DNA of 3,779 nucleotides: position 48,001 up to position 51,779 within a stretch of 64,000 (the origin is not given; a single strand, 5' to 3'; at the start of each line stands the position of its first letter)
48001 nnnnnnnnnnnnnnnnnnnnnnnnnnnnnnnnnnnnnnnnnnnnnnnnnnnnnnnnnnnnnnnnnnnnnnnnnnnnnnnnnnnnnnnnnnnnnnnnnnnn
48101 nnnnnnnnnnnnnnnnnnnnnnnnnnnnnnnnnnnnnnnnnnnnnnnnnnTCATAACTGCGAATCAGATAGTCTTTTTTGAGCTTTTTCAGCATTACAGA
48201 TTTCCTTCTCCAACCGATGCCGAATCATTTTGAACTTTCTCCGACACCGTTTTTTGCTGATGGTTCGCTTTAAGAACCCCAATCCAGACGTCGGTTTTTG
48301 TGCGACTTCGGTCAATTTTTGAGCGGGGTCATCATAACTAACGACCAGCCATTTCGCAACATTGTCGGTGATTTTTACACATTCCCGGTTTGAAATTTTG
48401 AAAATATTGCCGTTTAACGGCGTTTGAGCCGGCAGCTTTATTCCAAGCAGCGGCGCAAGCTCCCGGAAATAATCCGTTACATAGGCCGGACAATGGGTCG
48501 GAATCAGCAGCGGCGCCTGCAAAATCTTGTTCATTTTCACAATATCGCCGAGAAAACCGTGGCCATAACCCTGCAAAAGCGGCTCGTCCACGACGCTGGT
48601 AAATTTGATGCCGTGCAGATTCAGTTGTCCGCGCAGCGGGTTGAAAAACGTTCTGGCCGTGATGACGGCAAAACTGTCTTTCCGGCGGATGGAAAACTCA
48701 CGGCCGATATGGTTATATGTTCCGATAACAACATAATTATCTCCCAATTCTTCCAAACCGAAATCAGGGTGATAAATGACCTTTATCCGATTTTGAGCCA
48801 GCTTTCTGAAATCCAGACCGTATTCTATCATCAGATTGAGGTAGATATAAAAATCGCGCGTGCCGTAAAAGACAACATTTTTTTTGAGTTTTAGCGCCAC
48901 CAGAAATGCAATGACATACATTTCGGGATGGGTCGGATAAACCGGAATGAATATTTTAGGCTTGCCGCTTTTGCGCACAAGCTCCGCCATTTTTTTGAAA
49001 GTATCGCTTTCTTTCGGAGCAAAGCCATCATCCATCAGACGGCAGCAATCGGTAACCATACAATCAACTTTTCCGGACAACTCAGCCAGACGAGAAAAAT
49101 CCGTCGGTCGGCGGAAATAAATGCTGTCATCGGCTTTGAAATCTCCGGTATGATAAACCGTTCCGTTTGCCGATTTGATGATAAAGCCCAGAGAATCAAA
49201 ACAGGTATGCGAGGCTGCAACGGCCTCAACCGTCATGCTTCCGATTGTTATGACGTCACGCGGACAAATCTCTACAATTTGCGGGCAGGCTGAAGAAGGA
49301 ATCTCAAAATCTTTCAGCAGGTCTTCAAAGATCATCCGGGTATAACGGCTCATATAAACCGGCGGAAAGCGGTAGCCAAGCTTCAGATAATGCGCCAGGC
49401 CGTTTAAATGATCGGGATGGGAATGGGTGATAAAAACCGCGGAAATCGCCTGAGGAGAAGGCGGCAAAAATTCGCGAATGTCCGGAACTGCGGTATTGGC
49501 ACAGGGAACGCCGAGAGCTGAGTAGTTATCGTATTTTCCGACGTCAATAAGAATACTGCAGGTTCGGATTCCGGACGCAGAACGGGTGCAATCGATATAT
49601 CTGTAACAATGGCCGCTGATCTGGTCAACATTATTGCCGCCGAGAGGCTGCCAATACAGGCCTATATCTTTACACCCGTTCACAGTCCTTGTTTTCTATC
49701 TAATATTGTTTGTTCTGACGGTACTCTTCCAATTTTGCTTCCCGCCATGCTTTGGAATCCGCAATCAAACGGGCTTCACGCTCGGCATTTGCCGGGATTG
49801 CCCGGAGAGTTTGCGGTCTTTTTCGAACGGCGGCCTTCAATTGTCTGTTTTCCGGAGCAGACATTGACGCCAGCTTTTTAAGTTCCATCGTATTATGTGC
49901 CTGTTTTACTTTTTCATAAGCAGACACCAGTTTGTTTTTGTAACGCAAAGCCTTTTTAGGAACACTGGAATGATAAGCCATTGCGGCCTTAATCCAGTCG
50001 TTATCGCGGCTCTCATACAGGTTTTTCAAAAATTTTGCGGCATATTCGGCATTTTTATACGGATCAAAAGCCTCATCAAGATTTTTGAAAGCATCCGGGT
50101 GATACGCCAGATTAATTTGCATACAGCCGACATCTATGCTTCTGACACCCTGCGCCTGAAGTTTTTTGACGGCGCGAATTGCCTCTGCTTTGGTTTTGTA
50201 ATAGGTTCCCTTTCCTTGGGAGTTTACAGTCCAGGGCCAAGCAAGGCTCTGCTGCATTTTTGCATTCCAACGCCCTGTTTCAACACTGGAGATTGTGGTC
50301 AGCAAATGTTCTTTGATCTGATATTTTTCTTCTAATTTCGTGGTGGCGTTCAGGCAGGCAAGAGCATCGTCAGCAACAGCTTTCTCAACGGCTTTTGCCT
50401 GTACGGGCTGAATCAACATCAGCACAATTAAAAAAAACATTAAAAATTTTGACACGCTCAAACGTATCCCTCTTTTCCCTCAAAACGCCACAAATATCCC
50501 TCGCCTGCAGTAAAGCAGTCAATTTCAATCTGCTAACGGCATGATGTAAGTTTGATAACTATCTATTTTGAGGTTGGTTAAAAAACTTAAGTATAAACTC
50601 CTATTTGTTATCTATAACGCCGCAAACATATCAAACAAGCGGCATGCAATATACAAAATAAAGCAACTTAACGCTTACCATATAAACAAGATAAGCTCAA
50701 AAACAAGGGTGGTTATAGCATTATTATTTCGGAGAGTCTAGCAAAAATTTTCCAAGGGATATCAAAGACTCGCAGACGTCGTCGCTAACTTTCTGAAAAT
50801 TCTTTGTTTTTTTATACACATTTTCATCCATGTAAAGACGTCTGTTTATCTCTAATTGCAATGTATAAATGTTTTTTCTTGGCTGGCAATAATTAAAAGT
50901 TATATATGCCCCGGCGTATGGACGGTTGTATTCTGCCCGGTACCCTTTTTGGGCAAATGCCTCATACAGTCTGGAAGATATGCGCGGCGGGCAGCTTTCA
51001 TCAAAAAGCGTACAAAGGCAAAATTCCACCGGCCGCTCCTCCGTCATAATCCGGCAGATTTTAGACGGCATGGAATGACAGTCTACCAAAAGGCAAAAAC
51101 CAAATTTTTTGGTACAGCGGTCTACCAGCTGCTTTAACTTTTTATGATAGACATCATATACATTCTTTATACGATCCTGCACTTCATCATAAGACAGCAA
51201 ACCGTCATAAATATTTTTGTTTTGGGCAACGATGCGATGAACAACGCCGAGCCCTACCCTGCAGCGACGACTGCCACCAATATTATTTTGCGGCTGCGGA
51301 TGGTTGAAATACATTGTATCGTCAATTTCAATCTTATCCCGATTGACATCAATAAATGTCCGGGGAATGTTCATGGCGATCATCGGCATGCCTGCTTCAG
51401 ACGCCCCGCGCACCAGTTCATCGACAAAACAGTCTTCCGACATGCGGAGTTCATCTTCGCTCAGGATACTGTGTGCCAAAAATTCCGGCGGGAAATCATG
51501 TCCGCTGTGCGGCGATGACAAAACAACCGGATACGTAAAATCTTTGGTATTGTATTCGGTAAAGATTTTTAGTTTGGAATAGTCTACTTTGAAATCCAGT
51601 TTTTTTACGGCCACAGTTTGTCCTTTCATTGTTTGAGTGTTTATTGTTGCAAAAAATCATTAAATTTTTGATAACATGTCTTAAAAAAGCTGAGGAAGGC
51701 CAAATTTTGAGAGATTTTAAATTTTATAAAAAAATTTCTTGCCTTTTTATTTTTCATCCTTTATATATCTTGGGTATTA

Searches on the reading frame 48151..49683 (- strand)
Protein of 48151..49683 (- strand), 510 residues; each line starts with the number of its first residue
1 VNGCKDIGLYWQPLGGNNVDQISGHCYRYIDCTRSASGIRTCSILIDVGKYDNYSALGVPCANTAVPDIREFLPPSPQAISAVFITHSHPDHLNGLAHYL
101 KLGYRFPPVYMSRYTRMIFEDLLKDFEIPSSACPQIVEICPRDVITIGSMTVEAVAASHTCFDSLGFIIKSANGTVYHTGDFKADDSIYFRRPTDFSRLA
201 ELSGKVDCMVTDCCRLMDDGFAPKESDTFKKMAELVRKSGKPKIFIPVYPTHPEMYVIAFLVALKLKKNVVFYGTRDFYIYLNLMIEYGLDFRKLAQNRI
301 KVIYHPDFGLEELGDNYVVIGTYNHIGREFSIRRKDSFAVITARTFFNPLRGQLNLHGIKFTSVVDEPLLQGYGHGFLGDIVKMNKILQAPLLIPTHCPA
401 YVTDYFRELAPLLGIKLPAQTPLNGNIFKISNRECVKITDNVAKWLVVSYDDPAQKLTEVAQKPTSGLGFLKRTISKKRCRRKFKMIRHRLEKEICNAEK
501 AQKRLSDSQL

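Call 6: search_protein_families(library=pfam, proteins=[window:48151-49683:-], max_evalue=0.01)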
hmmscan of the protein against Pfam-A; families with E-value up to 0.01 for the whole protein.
window:48151-49683:- (510 aa): 2 families
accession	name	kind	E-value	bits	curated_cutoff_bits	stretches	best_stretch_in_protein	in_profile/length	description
PF12706.13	Lactamase_B_2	-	7.1e-16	58.8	27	1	65-240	7-191/200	Beta-lactamase superfamily domain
PF00753.33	Lactamase_B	-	1.4e-06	28.9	22.7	1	77-193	41-161/196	Metallo-beta-lactamase superfamily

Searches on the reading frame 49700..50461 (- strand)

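Call 6: search_protein_families(library=pfam, proteins=[window:49700-50461:-], max_evalue=0.01)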
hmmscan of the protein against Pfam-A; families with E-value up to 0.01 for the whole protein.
window:49700-50461:- (253 aa): 2 families
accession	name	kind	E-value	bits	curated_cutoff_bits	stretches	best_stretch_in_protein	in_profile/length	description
PF01464.25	SLT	-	1.2e-10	41.4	21.3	1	42-165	5-96/117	Transglycosylase SLT domain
PF18896.5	SLT_3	-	0.007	17.2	27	0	102-143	35-76/89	Lysozyme like domain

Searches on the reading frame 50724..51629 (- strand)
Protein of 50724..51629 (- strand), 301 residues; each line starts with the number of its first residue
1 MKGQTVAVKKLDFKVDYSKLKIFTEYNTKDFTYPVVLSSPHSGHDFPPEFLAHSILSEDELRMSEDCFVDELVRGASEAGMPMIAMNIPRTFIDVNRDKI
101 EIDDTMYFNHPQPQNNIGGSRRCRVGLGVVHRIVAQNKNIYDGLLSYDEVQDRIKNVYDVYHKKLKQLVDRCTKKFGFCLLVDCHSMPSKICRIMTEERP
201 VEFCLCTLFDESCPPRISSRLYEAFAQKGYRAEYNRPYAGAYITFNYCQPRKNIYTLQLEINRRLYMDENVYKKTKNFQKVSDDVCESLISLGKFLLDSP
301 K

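Call 51: search_protein_families(library=pfam, proteins=[window:50724-51629:-], max_evalue=0.001)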
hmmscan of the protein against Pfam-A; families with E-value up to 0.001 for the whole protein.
window:50724-51629:- (301 aa): 1 family
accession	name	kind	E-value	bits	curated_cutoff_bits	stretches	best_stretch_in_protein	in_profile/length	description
PF05013.17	FGase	-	5e-62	210.3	28.9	1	34-267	2-219/219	N-formylglutamate amidohydrolase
